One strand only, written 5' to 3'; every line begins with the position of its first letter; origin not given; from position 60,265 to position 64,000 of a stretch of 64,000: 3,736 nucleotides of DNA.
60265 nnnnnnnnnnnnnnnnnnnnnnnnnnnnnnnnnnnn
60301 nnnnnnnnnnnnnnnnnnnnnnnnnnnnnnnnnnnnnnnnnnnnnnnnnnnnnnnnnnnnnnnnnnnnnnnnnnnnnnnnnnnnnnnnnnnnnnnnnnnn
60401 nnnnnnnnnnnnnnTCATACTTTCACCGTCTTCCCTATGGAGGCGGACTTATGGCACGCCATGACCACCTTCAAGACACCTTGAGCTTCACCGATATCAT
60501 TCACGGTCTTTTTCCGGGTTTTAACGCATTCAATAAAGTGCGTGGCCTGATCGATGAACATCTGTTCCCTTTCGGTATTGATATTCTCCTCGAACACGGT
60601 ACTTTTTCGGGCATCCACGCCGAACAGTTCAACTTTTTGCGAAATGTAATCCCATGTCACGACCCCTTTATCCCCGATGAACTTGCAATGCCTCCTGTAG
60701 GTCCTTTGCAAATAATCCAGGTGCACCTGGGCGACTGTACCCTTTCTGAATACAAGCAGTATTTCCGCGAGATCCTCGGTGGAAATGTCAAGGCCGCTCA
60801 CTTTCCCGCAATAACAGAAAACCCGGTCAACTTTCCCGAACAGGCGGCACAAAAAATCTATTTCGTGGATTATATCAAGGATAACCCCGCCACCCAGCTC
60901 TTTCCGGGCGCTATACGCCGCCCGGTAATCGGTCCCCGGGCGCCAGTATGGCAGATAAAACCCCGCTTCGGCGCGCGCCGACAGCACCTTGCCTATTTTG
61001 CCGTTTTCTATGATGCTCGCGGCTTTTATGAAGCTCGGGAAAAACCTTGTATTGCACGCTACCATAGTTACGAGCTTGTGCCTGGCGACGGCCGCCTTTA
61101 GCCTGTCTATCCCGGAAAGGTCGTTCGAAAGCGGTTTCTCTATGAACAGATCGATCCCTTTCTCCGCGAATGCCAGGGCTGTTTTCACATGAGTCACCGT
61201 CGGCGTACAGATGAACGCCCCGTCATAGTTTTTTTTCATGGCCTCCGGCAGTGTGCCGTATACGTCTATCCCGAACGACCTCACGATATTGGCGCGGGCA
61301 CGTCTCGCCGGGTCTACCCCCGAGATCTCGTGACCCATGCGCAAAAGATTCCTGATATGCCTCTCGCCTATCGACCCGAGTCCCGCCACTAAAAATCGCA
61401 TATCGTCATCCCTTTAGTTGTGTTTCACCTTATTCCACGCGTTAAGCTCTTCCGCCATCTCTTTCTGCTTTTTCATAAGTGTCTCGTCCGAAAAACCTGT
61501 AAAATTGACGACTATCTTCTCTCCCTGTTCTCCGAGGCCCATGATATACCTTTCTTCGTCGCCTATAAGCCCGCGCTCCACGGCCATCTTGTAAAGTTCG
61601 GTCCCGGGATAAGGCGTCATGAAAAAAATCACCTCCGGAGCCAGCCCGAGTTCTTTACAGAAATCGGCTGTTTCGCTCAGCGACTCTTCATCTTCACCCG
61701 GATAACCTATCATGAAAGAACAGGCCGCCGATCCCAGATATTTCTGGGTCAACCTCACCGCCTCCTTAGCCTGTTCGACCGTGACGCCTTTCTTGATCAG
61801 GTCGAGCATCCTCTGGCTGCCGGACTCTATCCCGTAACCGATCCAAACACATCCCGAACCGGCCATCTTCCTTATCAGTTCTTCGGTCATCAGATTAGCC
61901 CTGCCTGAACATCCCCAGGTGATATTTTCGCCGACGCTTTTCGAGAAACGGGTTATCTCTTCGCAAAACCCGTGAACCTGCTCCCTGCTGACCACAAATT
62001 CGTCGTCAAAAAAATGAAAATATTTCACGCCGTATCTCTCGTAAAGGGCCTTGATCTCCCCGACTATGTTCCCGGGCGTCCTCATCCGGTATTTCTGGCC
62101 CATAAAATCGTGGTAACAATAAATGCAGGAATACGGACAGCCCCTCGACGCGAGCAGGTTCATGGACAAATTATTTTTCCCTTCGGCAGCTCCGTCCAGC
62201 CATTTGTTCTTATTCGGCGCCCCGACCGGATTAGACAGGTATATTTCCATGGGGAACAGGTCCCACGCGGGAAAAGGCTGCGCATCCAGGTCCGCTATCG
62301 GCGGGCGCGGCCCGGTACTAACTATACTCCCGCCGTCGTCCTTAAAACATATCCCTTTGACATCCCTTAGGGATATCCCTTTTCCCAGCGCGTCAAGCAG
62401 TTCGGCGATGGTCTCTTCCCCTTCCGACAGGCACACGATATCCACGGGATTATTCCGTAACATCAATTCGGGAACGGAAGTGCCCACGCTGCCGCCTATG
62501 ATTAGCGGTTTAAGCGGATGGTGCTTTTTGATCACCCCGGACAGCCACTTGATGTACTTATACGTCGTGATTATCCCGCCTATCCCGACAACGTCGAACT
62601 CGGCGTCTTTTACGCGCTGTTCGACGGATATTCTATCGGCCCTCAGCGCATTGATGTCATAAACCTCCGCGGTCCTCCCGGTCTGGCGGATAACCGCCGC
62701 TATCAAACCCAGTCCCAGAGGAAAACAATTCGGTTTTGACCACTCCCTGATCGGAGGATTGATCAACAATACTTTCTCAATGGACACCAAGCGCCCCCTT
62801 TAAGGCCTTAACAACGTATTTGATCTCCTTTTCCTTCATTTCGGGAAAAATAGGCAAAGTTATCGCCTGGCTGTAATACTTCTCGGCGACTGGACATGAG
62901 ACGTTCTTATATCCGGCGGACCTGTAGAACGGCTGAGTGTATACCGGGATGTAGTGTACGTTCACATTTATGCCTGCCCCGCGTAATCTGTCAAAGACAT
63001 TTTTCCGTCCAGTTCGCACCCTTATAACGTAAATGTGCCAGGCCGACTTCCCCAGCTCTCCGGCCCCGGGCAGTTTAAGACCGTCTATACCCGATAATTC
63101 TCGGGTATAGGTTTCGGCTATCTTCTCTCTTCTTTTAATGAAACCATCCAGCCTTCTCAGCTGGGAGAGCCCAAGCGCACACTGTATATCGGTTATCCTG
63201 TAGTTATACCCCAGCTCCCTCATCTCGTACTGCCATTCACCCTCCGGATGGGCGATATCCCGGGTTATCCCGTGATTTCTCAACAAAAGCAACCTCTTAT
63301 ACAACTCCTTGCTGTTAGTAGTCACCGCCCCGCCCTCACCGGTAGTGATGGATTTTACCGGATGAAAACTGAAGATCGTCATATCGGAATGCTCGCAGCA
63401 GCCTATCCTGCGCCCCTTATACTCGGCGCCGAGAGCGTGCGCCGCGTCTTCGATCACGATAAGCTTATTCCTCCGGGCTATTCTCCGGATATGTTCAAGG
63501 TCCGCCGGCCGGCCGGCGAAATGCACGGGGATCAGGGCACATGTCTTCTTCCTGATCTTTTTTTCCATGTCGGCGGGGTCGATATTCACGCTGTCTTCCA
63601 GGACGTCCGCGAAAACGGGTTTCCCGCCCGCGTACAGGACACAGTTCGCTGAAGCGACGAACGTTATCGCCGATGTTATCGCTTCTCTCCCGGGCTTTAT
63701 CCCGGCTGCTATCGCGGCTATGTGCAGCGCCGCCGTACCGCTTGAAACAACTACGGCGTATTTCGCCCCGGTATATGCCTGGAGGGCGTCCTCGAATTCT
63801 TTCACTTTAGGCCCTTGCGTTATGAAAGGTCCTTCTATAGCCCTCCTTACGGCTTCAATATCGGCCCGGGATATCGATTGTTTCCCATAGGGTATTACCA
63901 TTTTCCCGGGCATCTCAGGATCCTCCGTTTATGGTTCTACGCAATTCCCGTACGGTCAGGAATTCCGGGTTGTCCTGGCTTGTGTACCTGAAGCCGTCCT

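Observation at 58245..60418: Convergent O-antigen-ligase-like gene and cytidylyltransferase-aminotransferase fusion both lose homology at the same point (~58.96-59.00 kb)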

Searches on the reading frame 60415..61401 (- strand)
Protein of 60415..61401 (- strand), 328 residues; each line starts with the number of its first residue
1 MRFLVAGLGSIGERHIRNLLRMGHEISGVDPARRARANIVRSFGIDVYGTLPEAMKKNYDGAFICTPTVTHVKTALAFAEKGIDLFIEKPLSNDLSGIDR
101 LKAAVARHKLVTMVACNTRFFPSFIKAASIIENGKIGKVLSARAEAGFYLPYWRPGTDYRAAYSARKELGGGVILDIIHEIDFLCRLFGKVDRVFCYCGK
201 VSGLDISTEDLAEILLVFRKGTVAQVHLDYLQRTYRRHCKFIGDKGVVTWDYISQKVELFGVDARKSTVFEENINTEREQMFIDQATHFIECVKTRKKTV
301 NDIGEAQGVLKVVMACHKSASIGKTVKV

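Call 9: find_encoding_contigs(protein=window:60415-61401:-, flank=10000, max_places=10)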
Protein window:60415-61401:- (328 aa): no gene with exactly this product is on record in the collection.

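Call 21: list_cluster_members(proteins=[P0001, P0121, window:60415-61401:-, window:57252-58211:+, window:61414-62790:-, window:56088-57242:+])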
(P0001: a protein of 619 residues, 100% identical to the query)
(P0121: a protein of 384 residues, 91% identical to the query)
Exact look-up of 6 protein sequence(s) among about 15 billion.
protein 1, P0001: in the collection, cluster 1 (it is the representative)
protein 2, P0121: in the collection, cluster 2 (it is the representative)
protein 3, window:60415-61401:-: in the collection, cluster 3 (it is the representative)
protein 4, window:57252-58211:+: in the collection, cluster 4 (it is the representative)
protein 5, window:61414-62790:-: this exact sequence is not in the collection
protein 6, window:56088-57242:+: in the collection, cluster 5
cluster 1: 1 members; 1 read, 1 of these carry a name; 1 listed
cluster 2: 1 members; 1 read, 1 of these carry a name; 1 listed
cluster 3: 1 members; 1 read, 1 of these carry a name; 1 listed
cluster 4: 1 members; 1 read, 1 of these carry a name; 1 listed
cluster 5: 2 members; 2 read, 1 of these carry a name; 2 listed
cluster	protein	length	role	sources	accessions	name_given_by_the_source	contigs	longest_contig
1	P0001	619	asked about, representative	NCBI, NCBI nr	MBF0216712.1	MAG: aminotransferase class III-fold pyridoxal phosphate-dependent enzyme [Candidatus ... | aminotransferase class III-fold pyridoxal phosphate-dependent enzyme [Candidatus ...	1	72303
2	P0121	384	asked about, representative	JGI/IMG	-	O-antigen ligase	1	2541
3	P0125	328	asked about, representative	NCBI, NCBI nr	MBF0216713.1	MAG: Gfo/Idh/MocA family oxidoreductase [Candidatus Omnitrophica bacterium] | Gfo/Idh/MocA family oxidoreductase [Candidatus Omnitrophota bacterium]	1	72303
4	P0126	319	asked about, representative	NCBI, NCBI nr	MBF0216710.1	MAG: GDP-mannose 4,6-dehydratase [Candidatus Omnitrophica bacterium] | GDP-mannose 4,6-dehydratase [Candidatus Omnitrophota bacterium]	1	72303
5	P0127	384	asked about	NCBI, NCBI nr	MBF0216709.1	MAG: glycosyltransferase family 4 protein [Candidatus Omnitrophica bacterium] | glycosyltransferase family 4 protein [Candidatus Omnitrophota bacterium]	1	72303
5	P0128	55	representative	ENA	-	-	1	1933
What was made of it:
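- Closest known: Ordinary truncated pseudogenes. Different: MBF0216712.1 is released as a normal 619-aa aminotransferase (call 21).
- NCBI lists the 619-aa product as an ordinary protein (call 21).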

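Call 33: search_protein_families(library=pfam, proteins=[window:60415-61401:-], max_evalue=0.001)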
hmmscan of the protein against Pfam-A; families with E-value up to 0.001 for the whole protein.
window:60415-61401:- (328 aa): 4 families
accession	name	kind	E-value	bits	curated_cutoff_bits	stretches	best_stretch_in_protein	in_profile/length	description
PF22725.1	GFO_IDH_MocA_C3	-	8.1e-19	68.3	27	1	125-248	2-123/124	GFO/IDH/MocA C-terminal domain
PF01408.29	GFO_IDH_MocA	-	1e-17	65.4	24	1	1-115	1-119/120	Oxidoreductase family, NAD-binding Rossmann fold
PF02894.22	GFO_IDH_MocA_C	-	6.6e-14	52.7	22.9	1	130-328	3-218/218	Oxidoreductase family, C-terminal alpha/beta domain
PF22685.1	Gal80p_C-like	-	0.00068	20.3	29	0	122-194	1-74/152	Gal80p, C-terminal domain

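Call 46: search_protein_families(library=ncbifam, proteins=[window:60415-61401:-], max_evalue=0.00001)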
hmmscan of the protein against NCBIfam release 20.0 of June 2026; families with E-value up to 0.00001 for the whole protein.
window:60415-61401:- (328 aa): 7 families
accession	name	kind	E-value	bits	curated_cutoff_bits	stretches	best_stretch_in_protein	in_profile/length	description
NF040723.1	UDP-GlcNAcDh_Arch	equivalog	9e-36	123.9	450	1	1-320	1-301/302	UDP-N-acetylglucosamine 3-dehydrogenase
TIGR04380.1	myo_inos_iolG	equivalog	5.7e-29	101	355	1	3-327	4-330/330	inositol 2-dehydrogenase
NF052479.1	LevoglcsnDh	equivalog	2.7e-15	55.9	650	1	63-196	78-210/386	levoglucosan dehydrogenase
NF041392.1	XylDh_Gfo6_Halo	equivalog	5.6e-12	45.1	350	1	55-144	79-168/350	D-xylose 1-dehydrogenase Gfo6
NF052679.1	InsChiInosDhIolG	equivalog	1.2e-09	37.7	540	1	2-294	4-292/343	bifunctional inositol 2-dehydrogenase/D-chiro-inositol 1-dehydrogenase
NF007574.0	PRK10206.1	equivalog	6.7e-09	35.2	352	1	63-216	70-214/345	oxidoreductase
NF008607.0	PRK11579.1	subfamily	2.1e-06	26.9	330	1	60-196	66-197/346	oxidoreductase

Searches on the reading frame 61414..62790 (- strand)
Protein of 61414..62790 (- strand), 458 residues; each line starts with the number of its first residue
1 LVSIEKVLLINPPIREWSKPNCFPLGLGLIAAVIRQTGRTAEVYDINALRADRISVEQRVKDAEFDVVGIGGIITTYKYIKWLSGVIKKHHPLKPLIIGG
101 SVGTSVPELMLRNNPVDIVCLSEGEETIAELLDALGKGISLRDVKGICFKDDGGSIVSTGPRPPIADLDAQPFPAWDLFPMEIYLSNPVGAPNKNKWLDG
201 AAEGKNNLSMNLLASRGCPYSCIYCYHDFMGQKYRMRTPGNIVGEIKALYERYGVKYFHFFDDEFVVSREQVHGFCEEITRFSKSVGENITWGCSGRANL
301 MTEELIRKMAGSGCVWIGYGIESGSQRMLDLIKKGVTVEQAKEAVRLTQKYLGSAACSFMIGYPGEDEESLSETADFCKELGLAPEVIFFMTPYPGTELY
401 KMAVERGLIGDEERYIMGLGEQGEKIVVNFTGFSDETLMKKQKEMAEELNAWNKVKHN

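Call 33: search_protein_families(library=pfam, proteins=[window:61414-62790:-], max_evalue=0.001)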
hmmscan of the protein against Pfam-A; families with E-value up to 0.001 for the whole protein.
window:61414-62790:- (458 aa): 2 families
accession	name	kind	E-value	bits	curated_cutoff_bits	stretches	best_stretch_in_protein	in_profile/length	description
PF04055.27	Radical_SAM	-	2.2e-24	86.9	29.5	1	215-378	4-166/166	Radical SAM superfamily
PF02310.24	B12-binding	-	2.9e-13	50.2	32.1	1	21-132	11-121/121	B12 binding domain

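Call 46: search_protein_families(library=ncbifam, proteins=[window:61414-62790:-], max_evalue=0.00001)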
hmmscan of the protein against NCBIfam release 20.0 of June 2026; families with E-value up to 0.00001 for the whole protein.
window:61414-62790:- (458 aa): 25 families
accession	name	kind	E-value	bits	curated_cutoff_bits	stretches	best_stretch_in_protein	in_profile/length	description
TIGR02026.1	BchE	equivalog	1.1e-47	163.1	481.35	1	21-415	19-399/497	magnesium-protoporphyrin IX monomethyl ester anaerobic oxidative cyclase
TIGR03471.1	HpnJ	equivalog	1.6e-47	162.5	577.6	1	52-447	55-430/472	hopanoid biosynthesis associated radical SAM protein HpnJ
NF050148.1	rSAM_ApyD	equivalog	2.8e-47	161.5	750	2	210-402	200-392/645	RiPP biosynthesis radical SAM protein ApyD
TIGR04014.1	B12_SAM_MJ_0865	equivalog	1.1e-44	152.9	360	1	60-406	34-361/434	methyl-coenzyme M reductase glutamine C-methyltransferase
TIGR04479.1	bcpD_PhpK_rSAM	subfamily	1.6e-33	115.9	600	1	210-380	242-408/504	PhpK family radical SAM P-methyltransferase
TIGR04072.2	rSAM_ladder_B12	equivalog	5.4e-33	114.3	360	2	210-414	181-383/443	lipid biosynthesis B12-binding/radical SAM protein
NF038361.1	rSAM_Sden_1168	equivalog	3.8e-31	108.3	575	1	55-413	131-483/560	Sden_1168 family B12-binding radical SAM P-methyltransferase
TIGR04385.1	B12_rSAM_cofa1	equivalog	8.2e-31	107.7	450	1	7-380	2-363/438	B12 lower ligand biosynthesis radical SAM protein BzaD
NF033070.1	rSAM_AprD4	equivalog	1.7e-28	99.8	500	1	166-413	168-400/456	AprD4 family radical SAM diol-dehydratase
TIGR03975.1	rSAM_ocin_1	subfamily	1.4e-26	93.1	281.85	1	56-378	120-427/606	RiPP maturation radical SAM C-methyltransferase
TIGR04013.1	B12_SAM_MJ_1487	hypoth_equivalog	7.5e-26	90.9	251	2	318-405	270-359/382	TIGR04013 family B12-binding domain/radical SAM domain-containing protein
TIGR04295.1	B12_rSAM_oligo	hypoth_equivalog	6.2e-25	87.7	400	1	23-403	24-384/422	TIGR04295 family B12-binding domain-containing radical SAM protein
TIGR04367.1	HpnR_B12_rSAM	equivalog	1.3e-21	76.7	650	1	24-403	22-373/490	hopanoid C-3 methylase HpnR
NF045585.1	rSAM_slr0320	equivalog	9.7e-20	70.5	775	1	211-412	237-446/511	photosystem II high light acclimation radical SAM protein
NF033712.0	B12_rSAM_KedN5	subfamily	1.9e-16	59.4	700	1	21-266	14-252/624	KedN5 family methylcobalamin-dependent radical SAM C-methyltransferase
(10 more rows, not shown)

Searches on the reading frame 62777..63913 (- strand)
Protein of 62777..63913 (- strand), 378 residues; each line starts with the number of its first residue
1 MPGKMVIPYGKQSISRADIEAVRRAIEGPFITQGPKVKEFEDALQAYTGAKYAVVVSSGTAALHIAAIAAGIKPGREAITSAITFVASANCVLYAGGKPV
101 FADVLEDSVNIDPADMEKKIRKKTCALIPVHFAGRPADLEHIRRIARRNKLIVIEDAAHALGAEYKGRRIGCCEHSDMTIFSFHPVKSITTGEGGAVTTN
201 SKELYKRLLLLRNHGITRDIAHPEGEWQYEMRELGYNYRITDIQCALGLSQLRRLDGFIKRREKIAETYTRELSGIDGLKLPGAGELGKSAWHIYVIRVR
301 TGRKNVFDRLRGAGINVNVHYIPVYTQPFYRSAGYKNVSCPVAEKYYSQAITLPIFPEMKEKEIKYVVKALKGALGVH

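Call 33: search_protein_families(library=pfam, proteins=[window:62777-63913:-], max_evalue=0.001)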
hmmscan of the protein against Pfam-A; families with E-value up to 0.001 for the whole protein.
window:62777-63913:- (378 aa): 5 families
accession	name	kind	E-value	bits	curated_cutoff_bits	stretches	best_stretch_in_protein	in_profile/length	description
PF01041.23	DegT_DnrJ_EryC1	-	6.6e-121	404.3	19.8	1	14-371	3-359/360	DegT/DnrJ/EryC1/StrS aminotransferase family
PF00155.27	Aminotran_1_2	-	1.6e-11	44.4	19.7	1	31-163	37-192/361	Aminotransferase class I and II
PF01212.27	Beta_elim_lyase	-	2.7e-08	33.9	27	1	34-274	31-231/288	Beta-eliminating lyase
PF00266.25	Aminotran_5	-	1.3e-05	24.8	21.5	1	40-162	48-181/371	Aminotransferase class-V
PF01053.26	Cys_Met_Meta_PP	-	1.8e-05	24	27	1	33-162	50-179/381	Cys/Met metabolism PLP-dependent enzyme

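Call 46: search_protein_families(library=ncbifam, proteins=[window:62777-63913:-], max_evalue=0.00001)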
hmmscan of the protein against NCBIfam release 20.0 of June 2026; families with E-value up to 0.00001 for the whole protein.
window:62777-63913:- (378 aa): 9 families
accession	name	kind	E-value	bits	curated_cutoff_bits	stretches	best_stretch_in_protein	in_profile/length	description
TIGR03588.1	PseC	equivalog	5e-147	489.8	423.5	1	7-373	2-378/380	UDP-4-amino-4,6-dideoxy-N-acetyl-beta-L-altrosamine transaminase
NF008658.2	PRK11658.1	equivalog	2.6e-87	292.9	631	1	6-373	4-375/379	UDP-4-amino-4-deoxy-L-arabinose aminotransferase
TIGR04181.1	NHT_00031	hypoth_equivalog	1.9e-75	254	420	1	14-354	8-357/359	LegC family aminotransferase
NF008687.0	PRK11706.1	equivalog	4.2e-72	243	375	1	7-372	2-371/375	dTDP-4-amino-4,6-dideoxygalactose transaminase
TIGR02379.1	ECA_wecE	subfamily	1.6e-55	188.4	434.85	1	7-372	2-372/376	dTDP-4-amino-4,6-dideoxy-D-glucose transaminase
NF011936.0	PRK15407.1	equivalog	1.7e-54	185.2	423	2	2-219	32-253/440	lipopolysaccharide biosynthesis protein RfbH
TIGR04427.1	PLP_DesI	equivalog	1e-52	179.6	650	1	22-372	38-380/390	dTDP-4-dehydro-6-deoxyglucose aminotransferase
NF005816.0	PRK07682.1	equivalog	1.9e-08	33.4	620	1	53-160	93-206/390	aminotransferase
NF004975.0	PRK06348.1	equivalog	6.1e-06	25.5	549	0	60-157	99-202/384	pyridoxal phosphate-dependent aminotransferase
